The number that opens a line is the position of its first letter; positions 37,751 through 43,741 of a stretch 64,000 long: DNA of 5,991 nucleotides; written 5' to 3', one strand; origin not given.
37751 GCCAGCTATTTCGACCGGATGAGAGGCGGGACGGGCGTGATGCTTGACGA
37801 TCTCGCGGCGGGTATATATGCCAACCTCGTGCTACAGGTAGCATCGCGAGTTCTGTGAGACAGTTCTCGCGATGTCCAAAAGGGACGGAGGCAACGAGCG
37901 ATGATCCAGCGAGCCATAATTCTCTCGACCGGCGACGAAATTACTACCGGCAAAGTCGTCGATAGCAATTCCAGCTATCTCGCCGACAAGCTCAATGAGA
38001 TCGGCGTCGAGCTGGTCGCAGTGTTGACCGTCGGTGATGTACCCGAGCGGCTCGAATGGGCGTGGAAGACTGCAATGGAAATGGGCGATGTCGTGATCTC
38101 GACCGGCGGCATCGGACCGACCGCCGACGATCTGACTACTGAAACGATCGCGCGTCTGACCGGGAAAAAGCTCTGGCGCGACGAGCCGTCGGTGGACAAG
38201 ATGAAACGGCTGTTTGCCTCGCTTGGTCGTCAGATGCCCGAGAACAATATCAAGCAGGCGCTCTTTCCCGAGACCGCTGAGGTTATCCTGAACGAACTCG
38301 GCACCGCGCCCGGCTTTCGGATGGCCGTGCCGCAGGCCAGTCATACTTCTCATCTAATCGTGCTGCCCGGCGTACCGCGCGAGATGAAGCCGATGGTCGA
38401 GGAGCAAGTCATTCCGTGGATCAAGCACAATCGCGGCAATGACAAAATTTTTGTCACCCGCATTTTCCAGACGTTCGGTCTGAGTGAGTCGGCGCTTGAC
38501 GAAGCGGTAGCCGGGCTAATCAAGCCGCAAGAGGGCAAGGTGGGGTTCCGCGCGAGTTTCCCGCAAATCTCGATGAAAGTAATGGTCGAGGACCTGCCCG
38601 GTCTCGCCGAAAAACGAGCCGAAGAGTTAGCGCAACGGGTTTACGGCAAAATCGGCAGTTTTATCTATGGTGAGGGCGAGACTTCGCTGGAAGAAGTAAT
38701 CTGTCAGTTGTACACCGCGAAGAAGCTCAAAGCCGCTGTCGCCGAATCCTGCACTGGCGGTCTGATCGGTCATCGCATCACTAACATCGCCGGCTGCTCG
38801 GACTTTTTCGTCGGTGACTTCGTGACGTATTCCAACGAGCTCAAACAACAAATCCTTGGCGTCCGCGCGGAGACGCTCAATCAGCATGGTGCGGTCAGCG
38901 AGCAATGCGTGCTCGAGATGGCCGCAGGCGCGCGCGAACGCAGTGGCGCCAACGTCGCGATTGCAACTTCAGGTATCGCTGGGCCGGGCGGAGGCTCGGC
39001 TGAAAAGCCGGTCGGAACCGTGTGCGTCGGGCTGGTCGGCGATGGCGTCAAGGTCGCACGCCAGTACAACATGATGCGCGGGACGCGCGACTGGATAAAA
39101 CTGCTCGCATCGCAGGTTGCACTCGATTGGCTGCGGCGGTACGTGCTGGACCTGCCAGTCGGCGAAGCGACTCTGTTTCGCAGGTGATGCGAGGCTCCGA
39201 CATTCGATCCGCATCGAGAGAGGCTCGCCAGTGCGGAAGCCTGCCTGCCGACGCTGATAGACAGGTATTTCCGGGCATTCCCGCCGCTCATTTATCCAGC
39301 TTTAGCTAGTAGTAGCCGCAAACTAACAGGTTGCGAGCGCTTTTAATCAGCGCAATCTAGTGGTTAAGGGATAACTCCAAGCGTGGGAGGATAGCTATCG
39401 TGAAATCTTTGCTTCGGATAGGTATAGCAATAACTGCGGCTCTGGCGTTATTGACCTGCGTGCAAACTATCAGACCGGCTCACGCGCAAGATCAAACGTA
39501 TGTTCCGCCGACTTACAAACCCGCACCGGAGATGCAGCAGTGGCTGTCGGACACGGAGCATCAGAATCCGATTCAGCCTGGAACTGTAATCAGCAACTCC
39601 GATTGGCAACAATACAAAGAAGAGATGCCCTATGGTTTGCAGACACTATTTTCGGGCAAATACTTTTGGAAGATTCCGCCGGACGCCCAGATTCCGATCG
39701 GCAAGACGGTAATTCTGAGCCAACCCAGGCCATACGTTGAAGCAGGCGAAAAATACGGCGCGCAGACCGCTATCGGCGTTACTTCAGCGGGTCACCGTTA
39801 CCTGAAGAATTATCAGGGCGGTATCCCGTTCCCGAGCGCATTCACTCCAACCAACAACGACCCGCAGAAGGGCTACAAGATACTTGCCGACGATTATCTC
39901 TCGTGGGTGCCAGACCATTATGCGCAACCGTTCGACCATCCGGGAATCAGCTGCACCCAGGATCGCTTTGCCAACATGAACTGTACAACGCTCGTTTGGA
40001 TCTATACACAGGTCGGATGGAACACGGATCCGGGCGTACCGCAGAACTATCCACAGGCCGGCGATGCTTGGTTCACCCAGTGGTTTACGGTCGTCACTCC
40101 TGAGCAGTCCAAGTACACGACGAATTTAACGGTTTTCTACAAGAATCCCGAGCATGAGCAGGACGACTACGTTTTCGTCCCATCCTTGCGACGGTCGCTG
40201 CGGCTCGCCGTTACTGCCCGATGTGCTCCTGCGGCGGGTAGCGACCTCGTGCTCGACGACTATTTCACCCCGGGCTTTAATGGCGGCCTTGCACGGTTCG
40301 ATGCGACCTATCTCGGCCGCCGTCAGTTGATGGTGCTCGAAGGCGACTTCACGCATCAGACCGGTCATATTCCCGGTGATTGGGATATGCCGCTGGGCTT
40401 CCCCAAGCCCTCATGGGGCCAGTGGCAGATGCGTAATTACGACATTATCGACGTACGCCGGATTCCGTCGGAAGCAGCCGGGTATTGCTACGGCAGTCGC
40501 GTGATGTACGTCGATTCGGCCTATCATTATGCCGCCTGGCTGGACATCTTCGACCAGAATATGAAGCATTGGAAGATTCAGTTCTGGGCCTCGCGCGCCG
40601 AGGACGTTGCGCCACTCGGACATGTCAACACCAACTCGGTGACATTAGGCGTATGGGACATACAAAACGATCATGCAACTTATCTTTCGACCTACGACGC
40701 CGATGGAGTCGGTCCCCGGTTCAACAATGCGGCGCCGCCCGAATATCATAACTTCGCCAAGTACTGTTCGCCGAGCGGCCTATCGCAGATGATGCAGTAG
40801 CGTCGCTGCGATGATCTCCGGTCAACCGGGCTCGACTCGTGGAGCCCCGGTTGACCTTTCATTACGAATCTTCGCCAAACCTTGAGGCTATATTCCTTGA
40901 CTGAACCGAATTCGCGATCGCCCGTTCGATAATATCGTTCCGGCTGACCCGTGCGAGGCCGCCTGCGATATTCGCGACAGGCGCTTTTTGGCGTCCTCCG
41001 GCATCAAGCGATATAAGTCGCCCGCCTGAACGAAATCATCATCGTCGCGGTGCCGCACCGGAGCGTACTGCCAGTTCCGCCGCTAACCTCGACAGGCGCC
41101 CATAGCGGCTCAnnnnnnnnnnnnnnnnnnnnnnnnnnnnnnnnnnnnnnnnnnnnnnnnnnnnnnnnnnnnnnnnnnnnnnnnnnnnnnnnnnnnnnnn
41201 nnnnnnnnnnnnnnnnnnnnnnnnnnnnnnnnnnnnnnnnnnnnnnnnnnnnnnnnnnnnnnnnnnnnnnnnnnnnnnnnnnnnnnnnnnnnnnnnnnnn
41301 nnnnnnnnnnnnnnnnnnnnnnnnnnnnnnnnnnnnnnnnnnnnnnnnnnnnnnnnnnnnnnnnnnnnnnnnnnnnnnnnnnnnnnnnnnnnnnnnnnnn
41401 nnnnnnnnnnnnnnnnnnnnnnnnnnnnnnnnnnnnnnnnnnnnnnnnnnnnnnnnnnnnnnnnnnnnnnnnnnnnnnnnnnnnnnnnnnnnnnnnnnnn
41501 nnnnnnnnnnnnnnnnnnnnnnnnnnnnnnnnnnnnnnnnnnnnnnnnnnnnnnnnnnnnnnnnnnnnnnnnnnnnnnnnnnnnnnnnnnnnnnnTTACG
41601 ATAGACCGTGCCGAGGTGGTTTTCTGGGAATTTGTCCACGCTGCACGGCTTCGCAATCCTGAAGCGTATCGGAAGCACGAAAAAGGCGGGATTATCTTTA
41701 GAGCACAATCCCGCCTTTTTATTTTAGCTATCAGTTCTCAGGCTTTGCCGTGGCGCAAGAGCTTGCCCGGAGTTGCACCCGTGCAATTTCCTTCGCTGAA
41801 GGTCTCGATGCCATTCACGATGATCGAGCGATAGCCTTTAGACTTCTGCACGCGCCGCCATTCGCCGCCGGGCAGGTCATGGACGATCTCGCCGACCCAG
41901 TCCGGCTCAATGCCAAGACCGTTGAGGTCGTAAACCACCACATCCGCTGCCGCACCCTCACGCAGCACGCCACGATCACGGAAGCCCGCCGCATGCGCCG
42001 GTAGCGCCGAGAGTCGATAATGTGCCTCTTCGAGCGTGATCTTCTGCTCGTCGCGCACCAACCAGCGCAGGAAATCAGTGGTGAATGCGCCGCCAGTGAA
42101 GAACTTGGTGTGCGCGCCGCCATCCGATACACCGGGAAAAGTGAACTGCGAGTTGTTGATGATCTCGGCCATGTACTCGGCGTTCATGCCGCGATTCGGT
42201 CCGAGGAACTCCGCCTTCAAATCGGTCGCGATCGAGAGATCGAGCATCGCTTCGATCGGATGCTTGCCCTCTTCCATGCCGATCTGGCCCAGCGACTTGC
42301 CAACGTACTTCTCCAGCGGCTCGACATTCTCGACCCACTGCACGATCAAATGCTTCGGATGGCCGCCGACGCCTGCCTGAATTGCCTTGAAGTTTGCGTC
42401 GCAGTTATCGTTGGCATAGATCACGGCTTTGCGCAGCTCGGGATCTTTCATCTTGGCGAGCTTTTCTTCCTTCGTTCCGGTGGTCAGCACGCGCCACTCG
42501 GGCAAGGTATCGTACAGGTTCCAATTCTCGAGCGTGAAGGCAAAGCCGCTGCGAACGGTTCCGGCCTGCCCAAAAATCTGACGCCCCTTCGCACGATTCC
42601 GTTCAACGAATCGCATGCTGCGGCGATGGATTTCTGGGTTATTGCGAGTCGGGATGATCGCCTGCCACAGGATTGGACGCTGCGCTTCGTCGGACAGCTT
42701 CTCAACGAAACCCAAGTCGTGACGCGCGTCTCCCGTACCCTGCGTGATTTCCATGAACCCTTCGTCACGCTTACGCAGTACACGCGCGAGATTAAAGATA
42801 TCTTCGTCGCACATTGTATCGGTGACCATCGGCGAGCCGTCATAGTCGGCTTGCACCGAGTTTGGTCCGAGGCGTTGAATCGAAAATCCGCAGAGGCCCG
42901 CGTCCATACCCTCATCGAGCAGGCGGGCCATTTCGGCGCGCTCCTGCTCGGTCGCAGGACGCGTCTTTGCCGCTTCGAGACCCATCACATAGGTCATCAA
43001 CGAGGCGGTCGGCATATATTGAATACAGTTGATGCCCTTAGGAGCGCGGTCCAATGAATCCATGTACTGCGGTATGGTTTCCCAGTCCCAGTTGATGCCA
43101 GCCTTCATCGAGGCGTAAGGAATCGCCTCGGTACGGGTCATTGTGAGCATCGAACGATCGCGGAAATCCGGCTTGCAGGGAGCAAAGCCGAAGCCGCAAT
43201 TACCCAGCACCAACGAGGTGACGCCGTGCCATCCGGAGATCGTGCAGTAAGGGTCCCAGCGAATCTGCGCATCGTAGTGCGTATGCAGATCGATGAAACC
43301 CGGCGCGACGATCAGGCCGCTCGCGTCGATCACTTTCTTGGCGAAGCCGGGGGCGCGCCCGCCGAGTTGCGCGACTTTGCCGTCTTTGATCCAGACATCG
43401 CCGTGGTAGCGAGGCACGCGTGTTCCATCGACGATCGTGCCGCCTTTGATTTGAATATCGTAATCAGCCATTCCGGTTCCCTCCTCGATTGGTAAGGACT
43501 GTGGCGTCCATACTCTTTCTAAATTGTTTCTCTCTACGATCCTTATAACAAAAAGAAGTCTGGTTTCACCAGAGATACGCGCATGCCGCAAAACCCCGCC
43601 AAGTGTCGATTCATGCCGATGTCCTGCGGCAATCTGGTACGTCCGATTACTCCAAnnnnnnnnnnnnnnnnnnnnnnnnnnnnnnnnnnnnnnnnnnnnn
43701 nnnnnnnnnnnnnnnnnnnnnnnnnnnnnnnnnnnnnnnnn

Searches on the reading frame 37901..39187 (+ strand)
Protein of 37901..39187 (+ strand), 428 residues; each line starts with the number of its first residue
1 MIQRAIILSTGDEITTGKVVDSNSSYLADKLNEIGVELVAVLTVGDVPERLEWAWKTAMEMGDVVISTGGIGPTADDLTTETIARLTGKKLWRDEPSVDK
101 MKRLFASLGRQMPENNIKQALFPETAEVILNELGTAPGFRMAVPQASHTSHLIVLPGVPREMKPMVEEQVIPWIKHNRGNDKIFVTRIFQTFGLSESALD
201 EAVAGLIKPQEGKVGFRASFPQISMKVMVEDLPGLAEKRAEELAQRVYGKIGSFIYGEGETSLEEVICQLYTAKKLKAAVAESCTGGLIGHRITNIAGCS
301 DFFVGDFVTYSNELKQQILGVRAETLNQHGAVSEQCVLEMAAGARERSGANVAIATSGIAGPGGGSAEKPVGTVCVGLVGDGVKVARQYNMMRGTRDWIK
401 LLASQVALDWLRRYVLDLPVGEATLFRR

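Call 99: search_protein_families(library=pfam, proteins=[window:37901-39187:+], max_evalue=0.00001)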
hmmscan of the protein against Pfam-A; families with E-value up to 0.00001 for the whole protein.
window:37901-39187:+ (428 aa): 3 families
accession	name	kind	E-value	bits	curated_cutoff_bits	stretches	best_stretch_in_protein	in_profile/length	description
PF02464.23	CinA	-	1.6e-53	181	23.5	1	261-414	2-154/155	Competence-damaged protein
PF00994.29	MoCF_biosynth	-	5.9e-35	120.5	26.6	1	7-176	2-144/144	Probable molybdopterin binding domain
PF18146.6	CinA_KH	-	3.2e-07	30.8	27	1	186-257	1-73/73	Damage-inducible protein CinA KH domain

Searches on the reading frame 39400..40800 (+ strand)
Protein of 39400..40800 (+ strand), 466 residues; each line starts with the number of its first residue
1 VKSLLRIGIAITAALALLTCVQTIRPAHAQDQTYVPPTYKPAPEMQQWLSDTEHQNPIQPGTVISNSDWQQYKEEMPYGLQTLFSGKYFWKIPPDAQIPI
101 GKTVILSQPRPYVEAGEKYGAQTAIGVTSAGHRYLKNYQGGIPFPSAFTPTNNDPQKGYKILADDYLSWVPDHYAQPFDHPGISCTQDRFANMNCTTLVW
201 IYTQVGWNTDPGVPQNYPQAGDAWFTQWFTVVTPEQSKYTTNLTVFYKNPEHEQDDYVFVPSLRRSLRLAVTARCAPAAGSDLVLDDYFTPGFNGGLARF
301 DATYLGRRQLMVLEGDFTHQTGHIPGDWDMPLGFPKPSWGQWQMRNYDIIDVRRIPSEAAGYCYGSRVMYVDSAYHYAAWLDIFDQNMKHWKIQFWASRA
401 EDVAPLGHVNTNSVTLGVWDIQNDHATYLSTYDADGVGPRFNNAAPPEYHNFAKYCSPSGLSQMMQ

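Call 99: search_protein_families(library=pfam, proteins=[window:39400-40800:+], max_evalue=0.00001)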
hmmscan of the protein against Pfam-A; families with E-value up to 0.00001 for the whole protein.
window:39400-40800:+ (466 aa): 1 family
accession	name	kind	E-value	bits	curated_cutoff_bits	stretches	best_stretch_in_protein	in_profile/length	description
PF07044.18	DUF1329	-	3.8e-18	66.4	23.1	1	63-443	1-354/368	Protein of unknown function (DUF1329)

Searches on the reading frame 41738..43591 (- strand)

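Call 99: search_protein_families(library=pfam, proteins=[window:41738-43591:-], max_evalue=0.00001)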
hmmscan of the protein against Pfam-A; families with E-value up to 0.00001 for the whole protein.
window:41738-43591:- (617 aa): 2 families
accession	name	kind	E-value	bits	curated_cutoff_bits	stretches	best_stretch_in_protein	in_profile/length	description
PF07969.17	Amidohydro_3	-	1.6e-27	97.6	29.7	1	86-564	1-454/472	Amidohydrolase family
PF01979.26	Amidohydro_1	-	7.7e-07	29.1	25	0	485-567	245-328/345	Amidohydrolase family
